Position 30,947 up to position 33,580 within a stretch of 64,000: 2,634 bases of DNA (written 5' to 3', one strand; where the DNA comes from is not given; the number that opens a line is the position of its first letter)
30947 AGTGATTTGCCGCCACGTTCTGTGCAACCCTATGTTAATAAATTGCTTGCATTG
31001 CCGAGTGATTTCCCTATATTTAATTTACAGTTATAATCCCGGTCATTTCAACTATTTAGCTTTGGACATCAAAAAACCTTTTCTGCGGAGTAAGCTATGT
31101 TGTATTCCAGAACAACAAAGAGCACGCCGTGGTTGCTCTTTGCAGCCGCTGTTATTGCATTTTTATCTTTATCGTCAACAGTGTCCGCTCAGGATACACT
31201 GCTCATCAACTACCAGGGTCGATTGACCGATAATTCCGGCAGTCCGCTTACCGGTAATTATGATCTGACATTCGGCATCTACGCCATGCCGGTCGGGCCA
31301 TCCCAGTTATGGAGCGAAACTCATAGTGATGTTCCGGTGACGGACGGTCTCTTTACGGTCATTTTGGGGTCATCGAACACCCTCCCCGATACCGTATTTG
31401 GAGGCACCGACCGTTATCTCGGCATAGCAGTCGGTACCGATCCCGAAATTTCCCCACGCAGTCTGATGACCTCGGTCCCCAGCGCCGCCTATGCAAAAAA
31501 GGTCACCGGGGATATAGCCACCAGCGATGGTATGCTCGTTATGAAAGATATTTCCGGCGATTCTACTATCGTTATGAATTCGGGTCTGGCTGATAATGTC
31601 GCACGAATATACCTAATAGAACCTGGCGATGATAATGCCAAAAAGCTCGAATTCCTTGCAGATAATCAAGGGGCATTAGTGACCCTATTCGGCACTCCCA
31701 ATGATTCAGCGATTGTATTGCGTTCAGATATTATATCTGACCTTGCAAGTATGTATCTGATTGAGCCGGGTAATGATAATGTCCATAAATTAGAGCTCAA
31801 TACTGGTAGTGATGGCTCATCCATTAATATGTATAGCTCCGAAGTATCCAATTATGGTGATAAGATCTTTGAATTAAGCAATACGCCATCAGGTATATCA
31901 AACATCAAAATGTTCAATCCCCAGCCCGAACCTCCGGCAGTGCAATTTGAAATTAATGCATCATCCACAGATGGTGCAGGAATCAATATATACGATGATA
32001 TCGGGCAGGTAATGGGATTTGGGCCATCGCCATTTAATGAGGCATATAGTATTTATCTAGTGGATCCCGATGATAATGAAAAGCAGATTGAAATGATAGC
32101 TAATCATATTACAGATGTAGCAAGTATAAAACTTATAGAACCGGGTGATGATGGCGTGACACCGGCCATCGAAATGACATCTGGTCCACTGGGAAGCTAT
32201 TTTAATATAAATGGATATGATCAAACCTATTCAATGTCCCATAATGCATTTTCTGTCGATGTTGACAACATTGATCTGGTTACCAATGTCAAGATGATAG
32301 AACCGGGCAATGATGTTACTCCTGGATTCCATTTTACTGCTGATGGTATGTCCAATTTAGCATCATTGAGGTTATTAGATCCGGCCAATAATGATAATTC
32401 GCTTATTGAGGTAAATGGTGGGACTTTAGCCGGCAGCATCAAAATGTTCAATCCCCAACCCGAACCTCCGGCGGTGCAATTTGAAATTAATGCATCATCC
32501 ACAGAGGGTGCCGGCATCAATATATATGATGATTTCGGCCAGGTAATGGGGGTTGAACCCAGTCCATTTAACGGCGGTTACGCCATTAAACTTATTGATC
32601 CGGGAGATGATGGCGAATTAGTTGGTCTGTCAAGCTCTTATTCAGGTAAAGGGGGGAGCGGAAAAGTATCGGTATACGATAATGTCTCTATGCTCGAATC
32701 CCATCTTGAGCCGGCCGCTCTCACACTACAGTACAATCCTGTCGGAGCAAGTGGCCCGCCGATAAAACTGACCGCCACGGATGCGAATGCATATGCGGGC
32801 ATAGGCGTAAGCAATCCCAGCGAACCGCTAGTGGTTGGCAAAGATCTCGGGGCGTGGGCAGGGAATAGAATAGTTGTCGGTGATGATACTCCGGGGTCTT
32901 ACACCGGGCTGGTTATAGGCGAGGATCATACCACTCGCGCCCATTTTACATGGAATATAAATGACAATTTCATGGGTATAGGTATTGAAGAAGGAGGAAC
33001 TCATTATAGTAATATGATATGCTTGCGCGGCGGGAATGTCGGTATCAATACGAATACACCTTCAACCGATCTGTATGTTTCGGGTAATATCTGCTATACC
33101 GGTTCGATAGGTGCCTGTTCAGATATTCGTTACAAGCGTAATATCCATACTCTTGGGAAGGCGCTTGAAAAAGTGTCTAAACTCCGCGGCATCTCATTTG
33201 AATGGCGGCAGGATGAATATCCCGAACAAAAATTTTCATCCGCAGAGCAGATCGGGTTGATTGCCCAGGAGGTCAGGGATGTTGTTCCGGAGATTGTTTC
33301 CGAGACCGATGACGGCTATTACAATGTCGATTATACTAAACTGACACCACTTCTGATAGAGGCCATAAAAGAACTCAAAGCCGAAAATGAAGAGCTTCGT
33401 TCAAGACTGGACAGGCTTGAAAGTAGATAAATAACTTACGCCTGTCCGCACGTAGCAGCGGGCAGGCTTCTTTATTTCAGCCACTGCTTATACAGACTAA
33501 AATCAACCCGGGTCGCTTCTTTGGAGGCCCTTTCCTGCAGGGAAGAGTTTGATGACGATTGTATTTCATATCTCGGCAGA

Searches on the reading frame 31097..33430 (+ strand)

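Call 39: search_protein_families(library=pfam, proteins=[window:31097-33430:+], max_evalue=0.001)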
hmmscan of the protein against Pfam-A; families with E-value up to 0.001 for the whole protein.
window:31097-33430:+ (777 aa): 1 family
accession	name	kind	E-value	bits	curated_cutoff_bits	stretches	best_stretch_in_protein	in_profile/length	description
PF13884.11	Peptidase_S74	-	3.1e-14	53.4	22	1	675-734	1-57/58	Chaperone of endosialidase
